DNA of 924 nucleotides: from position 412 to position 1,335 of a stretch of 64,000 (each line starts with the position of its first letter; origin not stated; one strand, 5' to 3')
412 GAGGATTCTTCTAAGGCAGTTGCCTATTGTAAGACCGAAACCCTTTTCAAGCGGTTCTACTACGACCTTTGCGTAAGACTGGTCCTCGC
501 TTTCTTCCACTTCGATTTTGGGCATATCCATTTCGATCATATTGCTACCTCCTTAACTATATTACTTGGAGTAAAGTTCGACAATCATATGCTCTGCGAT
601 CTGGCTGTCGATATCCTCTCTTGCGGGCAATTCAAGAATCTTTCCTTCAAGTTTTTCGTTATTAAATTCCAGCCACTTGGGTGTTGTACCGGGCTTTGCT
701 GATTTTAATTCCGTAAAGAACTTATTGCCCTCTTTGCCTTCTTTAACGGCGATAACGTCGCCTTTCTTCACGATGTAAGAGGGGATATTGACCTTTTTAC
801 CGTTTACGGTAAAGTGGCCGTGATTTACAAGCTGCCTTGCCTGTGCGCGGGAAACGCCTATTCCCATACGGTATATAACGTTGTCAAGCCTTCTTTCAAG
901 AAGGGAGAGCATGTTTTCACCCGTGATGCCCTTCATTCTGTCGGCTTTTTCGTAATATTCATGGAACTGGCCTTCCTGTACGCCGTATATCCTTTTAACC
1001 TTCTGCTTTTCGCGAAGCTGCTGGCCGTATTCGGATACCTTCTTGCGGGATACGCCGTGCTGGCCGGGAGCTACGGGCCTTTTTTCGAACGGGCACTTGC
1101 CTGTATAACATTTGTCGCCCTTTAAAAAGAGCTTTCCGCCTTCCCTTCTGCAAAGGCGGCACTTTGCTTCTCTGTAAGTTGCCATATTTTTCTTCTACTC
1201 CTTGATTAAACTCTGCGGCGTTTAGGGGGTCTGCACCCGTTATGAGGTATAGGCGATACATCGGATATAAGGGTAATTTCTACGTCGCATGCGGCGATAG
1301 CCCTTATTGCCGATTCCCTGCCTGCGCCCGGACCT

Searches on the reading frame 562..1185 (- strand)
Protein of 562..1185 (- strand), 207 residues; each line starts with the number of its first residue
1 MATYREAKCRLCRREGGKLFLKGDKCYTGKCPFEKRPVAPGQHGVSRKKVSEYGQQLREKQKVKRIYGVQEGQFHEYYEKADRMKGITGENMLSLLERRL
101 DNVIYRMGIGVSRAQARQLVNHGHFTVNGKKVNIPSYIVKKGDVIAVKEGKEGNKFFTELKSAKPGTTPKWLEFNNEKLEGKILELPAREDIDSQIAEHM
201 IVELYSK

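Call 64: find_encoding_contigs(protein=window:562-1185:-, flank=10000, max_places=4)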
Protein window:562-1185:- (207 aa): 1 contig read that carries it; 1 place shown.
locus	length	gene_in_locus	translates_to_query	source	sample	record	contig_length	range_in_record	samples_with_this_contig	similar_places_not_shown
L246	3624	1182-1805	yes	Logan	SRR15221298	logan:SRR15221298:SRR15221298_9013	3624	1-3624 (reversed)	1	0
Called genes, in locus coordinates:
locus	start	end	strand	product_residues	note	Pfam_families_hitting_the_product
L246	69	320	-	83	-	-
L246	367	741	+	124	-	PF00416:Ribosomal_S13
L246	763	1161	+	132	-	PF00411:Ribosomal_S11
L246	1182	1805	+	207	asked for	PF00163:Ribosomal_S4, PF01479:S4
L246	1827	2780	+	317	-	PF01193:RNA_pol_L, PF01000:RNA_pol_A_bac, PF03118:RNA_pol_A_CTD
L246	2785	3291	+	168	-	PF01196:Ribosomal_L17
